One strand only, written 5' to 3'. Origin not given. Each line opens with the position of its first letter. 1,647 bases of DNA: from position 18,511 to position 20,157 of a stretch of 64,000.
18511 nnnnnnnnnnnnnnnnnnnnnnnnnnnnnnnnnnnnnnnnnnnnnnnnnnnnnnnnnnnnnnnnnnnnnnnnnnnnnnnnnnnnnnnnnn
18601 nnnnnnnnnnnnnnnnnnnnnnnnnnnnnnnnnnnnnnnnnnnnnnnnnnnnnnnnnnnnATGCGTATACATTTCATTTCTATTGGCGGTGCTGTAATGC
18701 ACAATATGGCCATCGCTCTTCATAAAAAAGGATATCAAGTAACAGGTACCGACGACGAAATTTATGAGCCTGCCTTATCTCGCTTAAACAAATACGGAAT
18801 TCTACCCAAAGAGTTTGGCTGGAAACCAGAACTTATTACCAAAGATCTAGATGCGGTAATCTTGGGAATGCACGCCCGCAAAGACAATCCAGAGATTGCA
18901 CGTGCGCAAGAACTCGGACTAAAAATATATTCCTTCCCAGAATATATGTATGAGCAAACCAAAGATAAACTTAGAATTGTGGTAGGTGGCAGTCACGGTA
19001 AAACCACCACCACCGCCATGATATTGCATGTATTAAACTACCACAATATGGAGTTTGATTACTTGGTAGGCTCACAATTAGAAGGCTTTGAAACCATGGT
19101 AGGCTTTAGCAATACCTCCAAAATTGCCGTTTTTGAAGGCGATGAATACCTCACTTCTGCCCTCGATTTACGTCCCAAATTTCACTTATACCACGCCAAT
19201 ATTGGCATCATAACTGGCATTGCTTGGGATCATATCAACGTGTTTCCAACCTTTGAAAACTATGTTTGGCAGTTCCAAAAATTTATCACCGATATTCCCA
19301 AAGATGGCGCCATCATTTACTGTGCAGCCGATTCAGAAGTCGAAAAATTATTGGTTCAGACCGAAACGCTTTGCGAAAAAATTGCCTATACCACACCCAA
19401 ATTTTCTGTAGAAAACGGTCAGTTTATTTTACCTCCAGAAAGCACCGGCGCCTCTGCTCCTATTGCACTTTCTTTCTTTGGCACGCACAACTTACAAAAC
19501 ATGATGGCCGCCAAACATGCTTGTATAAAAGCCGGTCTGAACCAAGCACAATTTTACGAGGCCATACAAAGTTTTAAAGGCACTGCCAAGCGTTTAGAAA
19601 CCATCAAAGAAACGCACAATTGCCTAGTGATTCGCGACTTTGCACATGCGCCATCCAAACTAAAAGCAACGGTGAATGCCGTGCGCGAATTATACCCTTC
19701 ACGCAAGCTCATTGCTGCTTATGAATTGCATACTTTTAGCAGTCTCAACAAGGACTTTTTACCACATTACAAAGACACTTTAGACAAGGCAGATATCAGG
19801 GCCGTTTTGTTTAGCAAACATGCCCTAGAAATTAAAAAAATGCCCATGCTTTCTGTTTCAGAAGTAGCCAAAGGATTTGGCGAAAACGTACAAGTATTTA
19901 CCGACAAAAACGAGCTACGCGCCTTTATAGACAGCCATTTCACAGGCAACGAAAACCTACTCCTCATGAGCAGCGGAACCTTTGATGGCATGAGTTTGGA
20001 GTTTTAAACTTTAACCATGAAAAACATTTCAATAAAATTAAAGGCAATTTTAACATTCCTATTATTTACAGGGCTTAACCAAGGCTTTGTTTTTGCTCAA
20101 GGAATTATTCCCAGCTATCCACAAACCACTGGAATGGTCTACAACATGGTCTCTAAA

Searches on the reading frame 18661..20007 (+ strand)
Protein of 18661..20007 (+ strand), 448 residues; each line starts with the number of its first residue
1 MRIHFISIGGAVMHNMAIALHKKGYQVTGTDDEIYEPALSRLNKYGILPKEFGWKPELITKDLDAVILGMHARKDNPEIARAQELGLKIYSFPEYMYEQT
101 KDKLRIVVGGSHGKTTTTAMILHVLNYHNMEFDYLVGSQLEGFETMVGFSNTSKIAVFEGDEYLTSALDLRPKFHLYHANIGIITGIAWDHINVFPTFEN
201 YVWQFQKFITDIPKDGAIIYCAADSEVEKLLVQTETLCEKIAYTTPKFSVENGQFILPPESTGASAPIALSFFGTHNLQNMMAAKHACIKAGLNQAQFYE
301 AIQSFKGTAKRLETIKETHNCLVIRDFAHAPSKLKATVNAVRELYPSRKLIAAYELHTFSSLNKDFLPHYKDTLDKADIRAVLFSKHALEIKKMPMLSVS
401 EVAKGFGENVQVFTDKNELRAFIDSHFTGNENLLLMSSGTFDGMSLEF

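Call 8: search_protein_families(library=pfam, proteins=[window:18661-20007:+])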
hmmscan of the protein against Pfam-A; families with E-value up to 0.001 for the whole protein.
window:18661-20007:+ (448 aa): 3 families
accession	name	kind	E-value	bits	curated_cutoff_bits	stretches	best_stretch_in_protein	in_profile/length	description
PF08245.18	Mur_ligase_M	-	8.4e-16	59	24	1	108-285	1-197/200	Mur ligase middle domain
PF01225.30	Mur_ligase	-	2.9e-10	40.8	21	1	2-99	1-90/95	Mur ligase family, catalytic domain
PF02875.26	Mur_ligase_C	-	4.8e-08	34.3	28.4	1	311-439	2-127/127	Mur ligase, glutamate ligase domain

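Call 10: find_encoding_contigs(protein=window:18661-20007:+, flank=10000, max_places=10)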
Protein window:18661-20007:+ (448 aa): 15 contigs read that carry it; 10 places shown.
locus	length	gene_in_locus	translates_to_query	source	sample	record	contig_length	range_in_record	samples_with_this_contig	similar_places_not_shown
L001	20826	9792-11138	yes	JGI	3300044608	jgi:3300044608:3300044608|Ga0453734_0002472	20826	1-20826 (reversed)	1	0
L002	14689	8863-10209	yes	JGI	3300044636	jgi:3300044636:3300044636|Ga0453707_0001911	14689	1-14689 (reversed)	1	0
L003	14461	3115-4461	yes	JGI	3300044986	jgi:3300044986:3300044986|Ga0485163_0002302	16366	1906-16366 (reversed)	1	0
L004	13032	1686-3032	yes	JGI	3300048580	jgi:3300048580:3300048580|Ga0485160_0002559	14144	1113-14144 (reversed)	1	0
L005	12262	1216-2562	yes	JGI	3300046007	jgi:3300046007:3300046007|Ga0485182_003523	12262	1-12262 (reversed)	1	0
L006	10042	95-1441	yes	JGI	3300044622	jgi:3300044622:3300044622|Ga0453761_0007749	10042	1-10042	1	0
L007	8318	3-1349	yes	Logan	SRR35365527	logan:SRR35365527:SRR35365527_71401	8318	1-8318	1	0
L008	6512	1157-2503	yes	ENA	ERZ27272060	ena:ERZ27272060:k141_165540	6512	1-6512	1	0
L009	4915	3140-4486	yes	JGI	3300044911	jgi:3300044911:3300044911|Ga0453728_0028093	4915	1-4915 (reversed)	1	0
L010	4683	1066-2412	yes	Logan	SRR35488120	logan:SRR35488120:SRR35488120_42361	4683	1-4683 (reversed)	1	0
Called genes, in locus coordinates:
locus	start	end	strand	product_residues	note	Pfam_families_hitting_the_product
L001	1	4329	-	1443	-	?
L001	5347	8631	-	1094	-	PF18962:Por_Secre_tail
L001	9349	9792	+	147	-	PF03544:TonB_C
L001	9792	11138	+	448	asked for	PF01225:Mur_ligase, PF08245:Mur_ligase_M, PF02875:Mur_ligase_C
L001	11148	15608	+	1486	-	PF12768:Rax2 (faint), PF17164:DUF5122 (faint), PF18962:Por_Secre_tail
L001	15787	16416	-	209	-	PF13463:HTH_27 (weak)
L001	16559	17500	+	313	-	PF18962:Por_Secre_tail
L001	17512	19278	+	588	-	PF06739:SBBP (faint), PF18962:Por_Secre_tail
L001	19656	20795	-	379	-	PF00133:tRNA-synt_1, PF08264:Anticodon_1, PF10458:Val_tRNA-synt_C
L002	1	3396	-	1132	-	?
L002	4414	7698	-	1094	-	PF18962:Por_Secre_tail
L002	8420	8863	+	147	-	PF03544:TonB_C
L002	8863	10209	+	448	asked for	PF01225:Mur_ligase, PF08245:Mur_ligase_M, PF02875:Mur_ligase_C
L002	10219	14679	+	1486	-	PF12768:Rax2 (faint), PF17164:DUF5122 (faint), PF18962:Por_Secre_tail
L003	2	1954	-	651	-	?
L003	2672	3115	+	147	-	PF03544:TonB_C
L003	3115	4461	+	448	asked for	PF01225:Mur_ligase, PF08245:Mur_ligase_M, PF02875:Mur_ligase_C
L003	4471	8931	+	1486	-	PF12768:Rax2 (faint), PF17164:DUF5122 (faint), PF18962:Por_Secre_tail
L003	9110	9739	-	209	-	PF13463:HTH_27 (weak)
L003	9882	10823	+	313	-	PF18962:Por_Secre_tail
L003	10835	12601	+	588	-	PF06739:SBBP (faint), PF18962:Por_Secre_tail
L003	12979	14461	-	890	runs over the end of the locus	PF00133:tRNA-synt_1, PF09334:tRNA-synt_1g (weak), PF13603:tRNA-synt_1_2, PF08264:Anticodon_1, PF10458:Val_tRNA-synt_C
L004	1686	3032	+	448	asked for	PF01225:Mur_ligase, PF08245:Mur_ligase_M, PF02875:Mur_ligase_C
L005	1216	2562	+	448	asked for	PF01225:Mur_ligase, PF08245:Mur_ligase_M, PF02875:Mur_ligase_C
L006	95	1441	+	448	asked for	PF01225:Mur_ligase, PF08245:Mur_ligase_M, PF02875:Mur_ligase_C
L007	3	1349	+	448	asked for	PF01225:Mur_ligase, PF08245:Mur_ligase_M, PF02875:Mur_ligase_C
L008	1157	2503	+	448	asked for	PF01225:Mur_ligase, PF08245:Mur_ligase_M, PF02875:Mur_ligase_C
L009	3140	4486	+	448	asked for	PF01225:Mur_ligase, PF08245:Mur_ligase_M, PF02875:Mur_ligase_C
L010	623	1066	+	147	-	PF03544:TonB_C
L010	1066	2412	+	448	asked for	PF01225:Mur_ligase, PF08245:Mur_ligase_M, PF02875:Mur_ligase_C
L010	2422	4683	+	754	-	?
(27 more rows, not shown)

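Call 55: find_homologous_proteins(query=window:18661-20007:+, max_evalue=1e-50)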
Query window:18661-20007:+ (448 aa): 8000 proteins with E <= 1e-50 among 8000 candidates; the best 120 are listed.
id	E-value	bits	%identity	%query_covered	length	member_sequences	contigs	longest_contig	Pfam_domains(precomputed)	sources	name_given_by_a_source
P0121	0.0e+0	1018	100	100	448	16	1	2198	PF02875.27,PF08245.19,PF01225.31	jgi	jgi:UDP-N-acetylmuramate: L-alanyl-gamma-D-glutamyl-meso-diaminopimelate ligase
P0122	6.6e-290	979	96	100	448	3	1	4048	PF02875.27,PF08245.19,PF01225.31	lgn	-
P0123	7.9e-286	966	95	100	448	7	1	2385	PF02875.27,PF08245.19,PF01225.31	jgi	jgi:UDP-N-acetylmuramate: L-alanyl-gamma-D-glutamyl-meso-diaminopimelate ligase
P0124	1.3e-262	889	86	100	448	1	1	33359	PF02875.27,PF08245.19,PF01225.31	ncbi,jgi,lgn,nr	ncbi:MAG: Mur ligase family protein [bacterium]|nr:Mur ligase family protein [bacterium]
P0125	1.4e-262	889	86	100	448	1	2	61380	PF02875.27,PF08245.19,PF01225.31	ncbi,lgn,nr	ncbi:MAG: peptidoglycan synthetase [Bacteroidia bacterium]|nr:peptidoglycan synthetase [Bacteroidia 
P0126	2.2e-259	879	85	100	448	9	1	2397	PF02875.27,PF08245.19,PF01225.31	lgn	-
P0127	4.7e-259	878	85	100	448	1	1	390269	PF02875.27,PF08245.19,PF01225.31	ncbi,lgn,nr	ncbi:MAG: peptidoglycan synthetase [Bacteroidetes bacterium B1(2017)]|nr:MAG: peptidoglycan syntheta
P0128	2.2e-258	875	85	100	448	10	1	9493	PF02875.27,PF08245.19,PF01225.31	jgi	jgi:UDP-N-acetylmuramate: L-alanyl-gamma-D-glutamyl-meso-diaminopimelate ligase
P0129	4.5e-254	861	84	100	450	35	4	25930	PF02875.27,PF08245.19,PF01225.31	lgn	-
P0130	1.1e-251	853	83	100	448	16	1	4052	PF02875.27,PF08245.19,PF01225.31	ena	-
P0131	9.1e-251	850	85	97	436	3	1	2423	PF02875.27,PF08245.19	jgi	jgi:UDP-N-acetylmuramate: L-alanyl-gamma-D-glutamyl-meso-diaminopimelate ligase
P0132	1.0e-250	850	83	100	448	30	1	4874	PF02875.27,PF08245.19,PF01225.31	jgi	jgi:UDP-N-acetylmuramate: L-alanyl-gamma-D-glutamyl-meso-diaminopimelate ligase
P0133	1.1e-250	850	83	100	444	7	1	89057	PF02875.27,PF08245.19,PF01225.31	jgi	-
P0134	4.3e-250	848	82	100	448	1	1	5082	PF02875.27,PF08245.19,PF01225.31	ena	-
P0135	1.4e-249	846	82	100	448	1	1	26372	PF02875.27,PF08245.19,PF01225.31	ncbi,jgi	jgi:UDP-N-acetylmuramate: L-alanyl-gamma-D-glutamyl-meso-diaminopimelate ligase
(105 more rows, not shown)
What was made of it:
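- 18209..18661 (+): TonB_C gene that diverges from array 2, followed by mpl (18661-20007). calls 8, 10, 55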

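Call 56: find_encoding_contigs(protein=P0122, flank=10000, max_places=3)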
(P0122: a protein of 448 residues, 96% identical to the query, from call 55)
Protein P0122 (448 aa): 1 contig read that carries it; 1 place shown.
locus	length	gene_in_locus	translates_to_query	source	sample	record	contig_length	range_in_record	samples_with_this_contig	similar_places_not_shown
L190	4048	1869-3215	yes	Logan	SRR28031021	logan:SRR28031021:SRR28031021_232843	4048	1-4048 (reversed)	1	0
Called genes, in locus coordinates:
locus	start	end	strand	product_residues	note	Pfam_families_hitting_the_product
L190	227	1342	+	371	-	PF13784:Fic_N, PF02661:Fic, PF21248:SoFic-like_C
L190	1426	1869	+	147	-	PF03544:TonB_C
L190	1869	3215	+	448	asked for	PF01225:Mur_ligase, PF08245:Mur_ligase_M, PF02875:Mur_ligase_C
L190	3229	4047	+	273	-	?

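Call 57: find_encoding_contigs(protein=P0125, flank=10000, max_places=2)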
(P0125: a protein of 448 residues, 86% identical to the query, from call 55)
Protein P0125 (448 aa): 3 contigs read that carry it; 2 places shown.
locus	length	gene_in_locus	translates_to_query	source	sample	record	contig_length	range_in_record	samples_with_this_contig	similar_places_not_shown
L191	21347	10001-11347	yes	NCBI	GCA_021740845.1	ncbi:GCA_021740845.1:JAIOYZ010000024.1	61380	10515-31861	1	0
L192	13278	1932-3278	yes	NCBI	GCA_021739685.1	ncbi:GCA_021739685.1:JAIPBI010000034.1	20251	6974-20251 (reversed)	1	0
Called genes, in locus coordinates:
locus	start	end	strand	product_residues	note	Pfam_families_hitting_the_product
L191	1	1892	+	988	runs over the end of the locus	PF17678:Glyco_hydro_92N, PF07971:Glyco_hydro_92, PF00754:F5_F8_type_C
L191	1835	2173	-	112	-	PF10543:ORF6N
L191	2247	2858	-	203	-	PF07298:NnrU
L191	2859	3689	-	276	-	PF00753:Lactamase_B, PF23023:Anti-Pycsar_Apyc1 (weak)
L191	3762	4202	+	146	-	PF03544:TonB_C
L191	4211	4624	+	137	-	PF03544:TonB_C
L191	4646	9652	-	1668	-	PF00801:PKD, PF18911:PKD_4, PF18911:PKD_4, PF18911:PKD_4, PF18911:PKD_4, PF18911:PKD_4, PF18911:PKD_4, PF18911:PKD_4, +9 more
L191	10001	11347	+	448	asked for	PF01225:Mur_ligase, PF08245:Mur_ligase_M, PF02875:Mur_ligase_C (weak)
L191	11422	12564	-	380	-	PF13401:AAA_22 (faint), PF13173:AAA_14, PF13635:DUF4143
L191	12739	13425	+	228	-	PF16266:DUF4919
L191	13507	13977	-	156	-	PF09970:DUF2204 (weak), PF19502:DUF6036 (weak)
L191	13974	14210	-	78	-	-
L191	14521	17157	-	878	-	PF00133:tRNA-synt_1, PF09334:tRNA-synt_1g, PF13603:tRNA-synt_1_2, PF09334:tRNA-synt_1g, PF08264:Anticodon_1, PF10458:Val_tRNA-synt_C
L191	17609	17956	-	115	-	PF01245:Ribosomal_L19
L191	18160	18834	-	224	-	PF01746:tRNA_m1G_MT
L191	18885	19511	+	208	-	PF13505:OMP_b-brl (weak)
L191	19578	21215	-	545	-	PF13174:TPR_6 (faint), PF13371:TPR_9 (faint), PF13414:TPR_11 (faint), PF13424:TPR_12 (faint), PF13428:TPR_14 (faint), PF13432:TPR_16 (faint), PF14559:TPR_19 (faint), PF07719:TPR_2 (weak), +4 more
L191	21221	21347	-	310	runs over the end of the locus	PF12849:PBP_like_2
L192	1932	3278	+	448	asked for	PF01225:Mur_ligase, PF08245:Mur_ligase_M, PF02875:Mur_ligase_C (weak)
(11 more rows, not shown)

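Call 58: find_encoding_contigs(protein=P0127, flank=10000, max_places=1)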
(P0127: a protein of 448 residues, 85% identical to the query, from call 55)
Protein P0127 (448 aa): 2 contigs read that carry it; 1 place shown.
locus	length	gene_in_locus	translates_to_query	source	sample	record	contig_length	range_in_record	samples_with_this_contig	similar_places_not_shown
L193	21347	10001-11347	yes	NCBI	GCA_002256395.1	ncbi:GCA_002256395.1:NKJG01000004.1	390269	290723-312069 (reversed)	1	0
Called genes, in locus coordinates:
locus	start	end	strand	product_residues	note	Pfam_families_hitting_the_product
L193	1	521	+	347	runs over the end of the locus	PF19572:PorV (faint)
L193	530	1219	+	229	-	PF02224:Cytidylate_kin, PF13189:Cytidylate_kin2, PF13238:AAA_18 (faint)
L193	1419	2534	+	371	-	PF13784:Fic_N, PF02661:Fic, PF21248:SoFic-like_C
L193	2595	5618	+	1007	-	PF17678:Glyco_hydro_92N, PF07971:Glyco_hydro_92, PF00754:F5_F8_type_C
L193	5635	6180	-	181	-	PF10543:ORF6N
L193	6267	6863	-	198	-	PF07298:NnrU, PF06966:DUF1295 (weak), PF04191:PEMT (weak)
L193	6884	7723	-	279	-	PF00753:Lactamase_B, PF23023:Anti-Pycsar_Apyc1 (weak)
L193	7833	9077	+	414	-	PF03544:TonB_C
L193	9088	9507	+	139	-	PF03544:TonB_C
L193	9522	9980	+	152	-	PF03544:TonB_C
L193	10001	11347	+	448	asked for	PF01225:Mur_ligase, PF08245:Mur_ligase_M, PF02875:Mur_ligase_C (weak)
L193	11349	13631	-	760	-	PF08447:PAS_3 (weak), PF13188:PAS_8 (weak), PF00989:PAS, PF08448:PAS_4, PF13426:PAS_9, PF08447:PAS_3, PF14598:PAS_11 (weak), PF08447:PAS_3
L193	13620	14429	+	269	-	PF16266:DUF4919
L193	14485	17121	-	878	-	PF00133:tRNA-synt_1, PF09334:tRNA-synt_1g, PF13603:tRNA-synt_1_2, PF08264:Anticodon_1, PF10458:Val_tRNA-synt_C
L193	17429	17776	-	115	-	PF01245:Ribosomal_L19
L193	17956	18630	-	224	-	PF01746:tRNA_m1G_MT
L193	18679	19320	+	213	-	-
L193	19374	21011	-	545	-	PF07719:TPR_2 (faint), PF09295:ChAPs (faint), PF12895:ANAPC3 (faint), PF13174:TPR_6 (faint), PF13371:TPR_9 (faint), PF13414:TPR_11 (faint), PF13432:TPR_16 (weak), PF00515:TPR_1 (weak), +6 more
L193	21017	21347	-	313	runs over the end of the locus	PF12849:PBP_like_2, PF13531:SBP_bac_11 (weak)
